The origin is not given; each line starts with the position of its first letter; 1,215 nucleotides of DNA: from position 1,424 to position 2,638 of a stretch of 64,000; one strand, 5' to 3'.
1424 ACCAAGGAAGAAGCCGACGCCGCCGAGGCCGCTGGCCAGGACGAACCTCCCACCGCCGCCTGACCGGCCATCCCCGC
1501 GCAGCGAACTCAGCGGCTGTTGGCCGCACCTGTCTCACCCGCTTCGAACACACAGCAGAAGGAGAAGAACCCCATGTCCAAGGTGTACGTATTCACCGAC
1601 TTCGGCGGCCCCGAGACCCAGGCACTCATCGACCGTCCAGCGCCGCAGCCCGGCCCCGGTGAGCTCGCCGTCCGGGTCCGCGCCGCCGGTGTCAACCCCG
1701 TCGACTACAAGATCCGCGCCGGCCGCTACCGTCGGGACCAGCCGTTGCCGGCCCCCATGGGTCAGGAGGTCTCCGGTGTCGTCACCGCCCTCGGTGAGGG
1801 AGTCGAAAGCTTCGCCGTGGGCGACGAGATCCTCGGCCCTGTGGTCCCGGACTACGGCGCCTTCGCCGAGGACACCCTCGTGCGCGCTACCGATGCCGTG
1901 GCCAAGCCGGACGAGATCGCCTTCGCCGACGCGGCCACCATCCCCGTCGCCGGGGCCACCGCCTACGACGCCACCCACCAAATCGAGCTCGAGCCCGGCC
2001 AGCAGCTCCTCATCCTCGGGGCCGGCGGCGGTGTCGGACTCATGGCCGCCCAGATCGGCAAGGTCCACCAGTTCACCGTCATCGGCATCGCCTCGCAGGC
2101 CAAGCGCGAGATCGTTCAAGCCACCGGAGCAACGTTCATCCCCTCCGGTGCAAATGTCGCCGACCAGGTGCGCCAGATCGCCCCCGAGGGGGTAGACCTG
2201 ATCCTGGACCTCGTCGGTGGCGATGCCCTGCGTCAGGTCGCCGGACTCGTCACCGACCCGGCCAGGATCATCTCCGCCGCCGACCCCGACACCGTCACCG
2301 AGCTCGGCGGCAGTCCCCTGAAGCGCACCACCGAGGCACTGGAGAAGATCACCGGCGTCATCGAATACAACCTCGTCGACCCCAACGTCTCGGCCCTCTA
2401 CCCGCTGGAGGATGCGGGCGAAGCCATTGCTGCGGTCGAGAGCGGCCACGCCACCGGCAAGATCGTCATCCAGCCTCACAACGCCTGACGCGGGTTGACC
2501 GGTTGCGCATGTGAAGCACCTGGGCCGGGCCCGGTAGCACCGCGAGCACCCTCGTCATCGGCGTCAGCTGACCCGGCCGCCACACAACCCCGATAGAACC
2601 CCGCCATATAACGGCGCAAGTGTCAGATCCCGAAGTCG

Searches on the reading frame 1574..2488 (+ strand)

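Call 90: search_protein_families(library=pfam, proteins=[window:1574-2488:+], max_evalue=0.00001)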
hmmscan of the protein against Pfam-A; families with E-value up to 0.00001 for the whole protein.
window:1574-2488:+ (304 aa): 3 families
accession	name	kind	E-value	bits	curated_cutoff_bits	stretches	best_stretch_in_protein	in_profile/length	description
PF08240.17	ADH_N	-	1.6e-15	57.7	23.5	1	27-112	1-103/104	Alcohol dehydrogenase GroES-like domain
PF13602.12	ADH_zinc_N_2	-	1.7e-15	58.6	27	1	196-299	12-134/134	Zinc-binding dehydrogenase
PF00107.32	ADH_zinc_N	-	6.9e-11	42.7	31.8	1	153-236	1-89/129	Zinc-binding dehydrogenase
